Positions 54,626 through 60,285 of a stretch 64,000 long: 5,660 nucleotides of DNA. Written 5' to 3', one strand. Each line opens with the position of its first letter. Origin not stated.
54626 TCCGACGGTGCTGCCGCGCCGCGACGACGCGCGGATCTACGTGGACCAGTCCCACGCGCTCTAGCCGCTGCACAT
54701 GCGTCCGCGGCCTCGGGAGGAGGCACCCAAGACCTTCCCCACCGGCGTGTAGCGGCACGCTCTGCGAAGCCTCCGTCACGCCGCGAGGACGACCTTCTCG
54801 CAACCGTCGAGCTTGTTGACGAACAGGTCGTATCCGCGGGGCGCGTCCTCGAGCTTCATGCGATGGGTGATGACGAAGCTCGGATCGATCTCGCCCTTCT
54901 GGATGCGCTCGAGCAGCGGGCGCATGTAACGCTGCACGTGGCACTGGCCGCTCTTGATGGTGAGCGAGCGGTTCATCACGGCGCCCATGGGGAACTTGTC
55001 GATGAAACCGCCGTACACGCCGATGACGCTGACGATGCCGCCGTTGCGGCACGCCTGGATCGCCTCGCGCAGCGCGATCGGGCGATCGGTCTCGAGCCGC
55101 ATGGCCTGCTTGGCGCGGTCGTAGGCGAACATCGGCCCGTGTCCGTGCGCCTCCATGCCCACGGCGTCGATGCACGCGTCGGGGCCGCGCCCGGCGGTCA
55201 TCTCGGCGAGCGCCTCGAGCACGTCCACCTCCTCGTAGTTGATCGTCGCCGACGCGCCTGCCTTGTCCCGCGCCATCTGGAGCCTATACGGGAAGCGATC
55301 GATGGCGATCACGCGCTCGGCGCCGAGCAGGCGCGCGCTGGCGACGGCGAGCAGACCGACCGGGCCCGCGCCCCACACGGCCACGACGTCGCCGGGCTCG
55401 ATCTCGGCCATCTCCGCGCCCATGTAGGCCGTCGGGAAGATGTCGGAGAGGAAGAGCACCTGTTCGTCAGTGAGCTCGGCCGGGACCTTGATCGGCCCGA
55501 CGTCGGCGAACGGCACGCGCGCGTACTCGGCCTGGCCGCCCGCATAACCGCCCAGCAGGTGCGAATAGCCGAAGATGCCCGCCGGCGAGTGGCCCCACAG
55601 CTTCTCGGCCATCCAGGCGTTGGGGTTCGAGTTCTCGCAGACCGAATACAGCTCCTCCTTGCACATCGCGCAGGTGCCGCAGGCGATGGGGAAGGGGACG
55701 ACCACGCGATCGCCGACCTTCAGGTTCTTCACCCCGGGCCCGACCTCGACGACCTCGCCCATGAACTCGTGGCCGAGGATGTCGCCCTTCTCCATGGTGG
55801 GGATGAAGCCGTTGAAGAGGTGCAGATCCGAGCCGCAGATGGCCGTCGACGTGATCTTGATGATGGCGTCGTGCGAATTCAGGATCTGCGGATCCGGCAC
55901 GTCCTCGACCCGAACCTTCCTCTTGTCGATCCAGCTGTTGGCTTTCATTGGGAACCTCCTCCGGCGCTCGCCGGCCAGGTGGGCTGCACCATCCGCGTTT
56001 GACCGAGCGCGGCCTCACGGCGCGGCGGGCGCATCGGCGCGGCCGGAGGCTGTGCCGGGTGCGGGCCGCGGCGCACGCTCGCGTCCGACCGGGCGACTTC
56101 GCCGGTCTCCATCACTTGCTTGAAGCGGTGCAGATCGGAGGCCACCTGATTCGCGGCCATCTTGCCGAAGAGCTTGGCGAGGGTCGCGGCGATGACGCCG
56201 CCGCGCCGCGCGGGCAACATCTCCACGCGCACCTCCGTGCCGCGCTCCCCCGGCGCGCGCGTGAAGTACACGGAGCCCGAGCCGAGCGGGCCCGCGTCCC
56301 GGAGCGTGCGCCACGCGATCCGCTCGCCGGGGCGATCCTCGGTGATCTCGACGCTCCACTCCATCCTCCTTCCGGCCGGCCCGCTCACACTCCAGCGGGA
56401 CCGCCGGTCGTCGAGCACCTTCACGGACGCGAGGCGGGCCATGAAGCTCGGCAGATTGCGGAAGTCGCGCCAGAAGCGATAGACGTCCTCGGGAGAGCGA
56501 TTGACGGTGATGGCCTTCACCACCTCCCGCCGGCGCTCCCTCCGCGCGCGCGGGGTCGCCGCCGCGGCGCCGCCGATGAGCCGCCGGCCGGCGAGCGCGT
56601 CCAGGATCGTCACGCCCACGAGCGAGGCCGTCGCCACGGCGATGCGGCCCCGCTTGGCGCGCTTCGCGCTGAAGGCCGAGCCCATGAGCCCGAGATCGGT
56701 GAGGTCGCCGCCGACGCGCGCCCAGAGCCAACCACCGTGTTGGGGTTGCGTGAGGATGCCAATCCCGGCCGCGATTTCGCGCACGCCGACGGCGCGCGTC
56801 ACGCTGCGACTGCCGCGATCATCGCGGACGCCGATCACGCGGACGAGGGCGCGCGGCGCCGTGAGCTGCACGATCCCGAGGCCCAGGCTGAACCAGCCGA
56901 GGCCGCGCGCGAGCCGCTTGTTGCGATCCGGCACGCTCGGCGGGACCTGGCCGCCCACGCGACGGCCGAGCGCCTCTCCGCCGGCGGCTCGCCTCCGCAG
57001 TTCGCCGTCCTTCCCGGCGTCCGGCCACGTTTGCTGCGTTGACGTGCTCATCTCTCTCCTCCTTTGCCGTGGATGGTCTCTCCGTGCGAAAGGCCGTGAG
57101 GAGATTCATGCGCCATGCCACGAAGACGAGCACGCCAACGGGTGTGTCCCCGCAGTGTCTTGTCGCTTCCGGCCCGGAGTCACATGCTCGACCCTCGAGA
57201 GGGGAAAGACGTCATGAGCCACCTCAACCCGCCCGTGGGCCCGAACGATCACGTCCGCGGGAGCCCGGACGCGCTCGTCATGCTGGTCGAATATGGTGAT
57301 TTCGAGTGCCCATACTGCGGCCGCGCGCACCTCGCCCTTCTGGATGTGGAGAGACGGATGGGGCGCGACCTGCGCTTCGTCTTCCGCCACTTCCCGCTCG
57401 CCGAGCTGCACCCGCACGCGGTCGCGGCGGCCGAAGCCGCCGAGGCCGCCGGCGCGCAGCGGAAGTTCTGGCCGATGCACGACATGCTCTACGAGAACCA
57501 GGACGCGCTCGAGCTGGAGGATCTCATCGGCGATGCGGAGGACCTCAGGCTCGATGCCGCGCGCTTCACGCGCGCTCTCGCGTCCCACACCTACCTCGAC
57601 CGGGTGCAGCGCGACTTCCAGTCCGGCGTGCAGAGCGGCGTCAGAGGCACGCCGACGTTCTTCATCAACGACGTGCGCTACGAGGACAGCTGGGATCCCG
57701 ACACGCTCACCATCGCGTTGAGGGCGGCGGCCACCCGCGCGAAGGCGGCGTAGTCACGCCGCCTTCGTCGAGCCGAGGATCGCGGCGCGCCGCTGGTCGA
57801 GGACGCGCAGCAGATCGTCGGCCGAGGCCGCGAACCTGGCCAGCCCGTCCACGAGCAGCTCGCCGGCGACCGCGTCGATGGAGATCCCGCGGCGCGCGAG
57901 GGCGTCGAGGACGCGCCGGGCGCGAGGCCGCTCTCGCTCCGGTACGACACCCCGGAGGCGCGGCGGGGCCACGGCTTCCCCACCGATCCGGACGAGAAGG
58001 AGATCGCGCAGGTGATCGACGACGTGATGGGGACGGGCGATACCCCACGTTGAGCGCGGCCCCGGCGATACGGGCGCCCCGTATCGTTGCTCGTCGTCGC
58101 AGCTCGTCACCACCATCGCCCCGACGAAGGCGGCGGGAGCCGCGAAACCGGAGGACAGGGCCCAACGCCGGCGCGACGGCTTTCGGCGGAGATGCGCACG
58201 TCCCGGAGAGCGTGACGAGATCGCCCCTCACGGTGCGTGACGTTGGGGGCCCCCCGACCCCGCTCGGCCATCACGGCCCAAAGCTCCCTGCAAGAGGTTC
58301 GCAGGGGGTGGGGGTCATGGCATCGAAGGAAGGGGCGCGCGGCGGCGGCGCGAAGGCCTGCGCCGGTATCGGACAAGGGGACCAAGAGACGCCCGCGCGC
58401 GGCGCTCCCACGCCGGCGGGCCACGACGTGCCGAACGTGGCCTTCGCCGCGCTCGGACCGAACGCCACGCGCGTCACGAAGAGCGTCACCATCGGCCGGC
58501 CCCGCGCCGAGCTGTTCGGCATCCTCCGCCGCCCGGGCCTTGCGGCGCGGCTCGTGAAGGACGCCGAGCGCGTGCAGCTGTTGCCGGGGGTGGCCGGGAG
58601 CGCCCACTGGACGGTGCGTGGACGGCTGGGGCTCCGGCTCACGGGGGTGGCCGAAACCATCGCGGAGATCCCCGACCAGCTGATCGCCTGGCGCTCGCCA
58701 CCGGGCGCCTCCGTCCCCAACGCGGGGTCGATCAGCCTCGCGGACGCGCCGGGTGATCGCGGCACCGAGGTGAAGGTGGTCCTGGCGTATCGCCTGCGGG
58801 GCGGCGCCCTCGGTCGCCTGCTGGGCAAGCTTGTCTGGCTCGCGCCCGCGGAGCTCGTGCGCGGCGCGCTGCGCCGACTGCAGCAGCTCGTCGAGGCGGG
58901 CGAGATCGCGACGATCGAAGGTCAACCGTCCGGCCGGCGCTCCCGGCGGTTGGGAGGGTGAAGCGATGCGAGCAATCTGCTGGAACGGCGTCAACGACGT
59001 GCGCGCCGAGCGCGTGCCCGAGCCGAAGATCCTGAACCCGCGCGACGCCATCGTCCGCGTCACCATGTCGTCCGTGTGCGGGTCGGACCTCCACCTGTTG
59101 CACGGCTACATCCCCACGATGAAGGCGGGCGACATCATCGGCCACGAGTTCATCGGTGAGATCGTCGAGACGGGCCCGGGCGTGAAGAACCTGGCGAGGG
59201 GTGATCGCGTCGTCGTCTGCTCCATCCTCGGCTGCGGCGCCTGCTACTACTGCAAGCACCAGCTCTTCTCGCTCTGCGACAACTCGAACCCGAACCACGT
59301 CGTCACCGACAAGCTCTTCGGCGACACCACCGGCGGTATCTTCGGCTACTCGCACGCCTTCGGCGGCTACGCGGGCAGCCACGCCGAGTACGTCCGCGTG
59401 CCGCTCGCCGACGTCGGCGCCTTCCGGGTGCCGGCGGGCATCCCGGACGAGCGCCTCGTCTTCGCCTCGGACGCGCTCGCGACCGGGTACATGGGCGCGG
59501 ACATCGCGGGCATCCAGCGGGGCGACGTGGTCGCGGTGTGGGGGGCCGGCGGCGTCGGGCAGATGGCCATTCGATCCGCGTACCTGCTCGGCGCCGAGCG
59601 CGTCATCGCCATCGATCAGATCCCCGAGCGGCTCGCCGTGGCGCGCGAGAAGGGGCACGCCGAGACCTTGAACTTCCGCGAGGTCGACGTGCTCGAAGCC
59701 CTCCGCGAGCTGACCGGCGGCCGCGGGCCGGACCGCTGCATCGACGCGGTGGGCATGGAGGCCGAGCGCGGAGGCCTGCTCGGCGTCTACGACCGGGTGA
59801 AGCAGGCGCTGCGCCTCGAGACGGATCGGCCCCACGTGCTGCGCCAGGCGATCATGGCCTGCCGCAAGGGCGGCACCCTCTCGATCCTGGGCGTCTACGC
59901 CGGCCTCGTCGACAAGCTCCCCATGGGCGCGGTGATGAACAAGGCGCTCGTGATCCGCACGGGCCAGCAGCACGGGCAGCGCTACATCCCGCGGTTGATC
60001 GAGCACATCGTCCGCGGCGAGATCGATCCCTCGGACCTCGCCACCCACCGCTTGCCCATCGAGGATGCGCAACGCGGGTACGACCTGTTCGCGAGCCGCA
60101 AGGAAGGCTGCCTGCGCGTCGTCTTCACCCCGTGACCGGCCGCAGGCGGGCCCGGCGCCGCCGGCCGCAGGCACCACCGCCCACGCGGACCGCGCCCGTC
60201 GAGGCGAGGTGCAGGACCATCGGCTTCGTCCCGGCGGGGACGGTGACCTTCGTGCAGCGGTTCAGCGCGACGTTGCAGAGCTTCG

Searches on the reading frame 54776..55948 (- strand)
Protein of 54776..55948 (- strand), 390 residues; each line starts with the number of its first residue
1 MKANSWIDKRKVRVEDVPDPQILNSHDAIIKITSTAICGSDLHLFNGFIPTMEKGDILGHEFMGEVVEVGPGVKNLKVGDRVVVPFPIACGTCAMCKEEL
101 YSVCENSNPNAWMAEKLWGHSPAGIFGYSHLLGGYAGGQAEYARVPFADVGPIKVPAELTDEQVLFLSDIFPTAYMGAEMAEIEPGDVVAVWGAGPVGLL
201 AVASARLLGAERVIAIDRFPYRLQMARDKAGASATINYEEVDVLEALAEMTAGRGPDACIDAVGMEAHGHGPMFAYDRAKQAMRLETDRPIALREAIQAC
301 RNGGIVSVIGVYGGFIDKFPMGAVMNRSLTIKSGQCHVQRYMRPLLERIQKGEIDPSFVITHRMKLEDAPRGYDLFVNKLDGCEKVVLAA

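Call 78: search_protein_families(library=pfam, proteins=[window:54776-55948:-], max_evalue=0.0001)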
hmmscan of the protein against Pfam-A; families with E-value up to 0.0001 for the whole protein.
window:54776-55948:- (390 aa): 2 families
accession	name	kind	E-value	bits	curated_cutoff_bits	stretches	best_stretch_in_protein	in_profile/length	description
PF08240.17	ADH_N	-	3.8e-26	91.8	23.5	1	25-153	2-102/104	Alcohol dehydrogenase GroES-like domain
PF00107.32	ADH_zinc_N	-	2.9e-20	73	31.8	1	196-265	1-68/129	Zinc-binding dehydrogenase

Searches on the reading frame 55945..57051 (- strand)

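Call 78: search_protein_families(library=pfam, proteins=[window:55945-57051:-], max_evalue=0.0001)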
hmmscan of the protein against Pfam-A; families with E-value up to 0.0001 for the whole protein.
window:55945-57051:- (368 aa): 2 families
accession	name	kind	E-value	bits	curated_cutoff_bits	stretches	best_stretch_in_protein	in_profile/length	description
PF03364.25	Polyketide_cyc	-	1.8e-14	54.5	23.4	1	183-303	1-122/126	Polyketide cyclase / dehydrase and lipid transport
PF10604.15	Polyketide_cyc2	-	2.9e-12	47.5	27.4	1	176-315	3-142/142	Polyketide cyclase / dehydrase and lipid transport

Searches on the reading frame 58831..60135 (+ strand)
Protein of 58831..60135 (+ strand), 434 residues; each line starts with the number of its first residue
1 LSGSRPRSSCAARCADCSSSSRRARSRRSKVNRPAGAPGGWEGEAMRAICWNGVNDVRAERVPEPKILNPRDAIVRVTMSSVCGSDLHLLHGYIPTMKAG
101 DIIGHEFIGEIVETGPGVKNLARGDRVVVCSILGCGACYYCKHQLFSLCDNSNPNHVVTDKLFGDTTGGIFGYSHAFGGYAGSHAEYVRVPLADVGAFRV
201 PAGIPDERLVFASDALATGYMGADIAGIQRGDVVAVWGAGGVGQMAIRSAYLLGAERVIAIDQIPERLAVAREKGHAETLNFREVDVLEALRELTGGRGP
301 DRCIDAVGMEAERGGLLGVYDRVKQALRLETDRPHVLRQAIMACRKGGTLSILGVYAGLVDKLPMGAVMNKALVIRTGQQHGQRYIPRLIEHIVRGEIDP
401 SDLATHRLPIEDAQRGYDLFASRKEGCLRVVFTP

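Call 78: search_protein_families(library=pfam, proteins=[window:58831-60135:+], max_evalue=0.0001)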
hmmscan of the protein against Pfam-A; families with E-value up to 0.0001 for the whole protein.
window:58831-60135:+ (434 aa): 2 families
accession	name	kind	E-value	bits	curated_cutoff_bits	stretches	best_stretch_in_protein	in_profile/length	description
PF08240.17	ADH_N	-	9.7e-24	84.1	23.5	1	70-194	2-98/104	Alcohol dehydrogenase GroES-like domain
PF00107.32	ADH_zinc_N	-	6.9e-19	68.5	31.8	1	241-309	1-68/129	Zinc-binding dehydrogenase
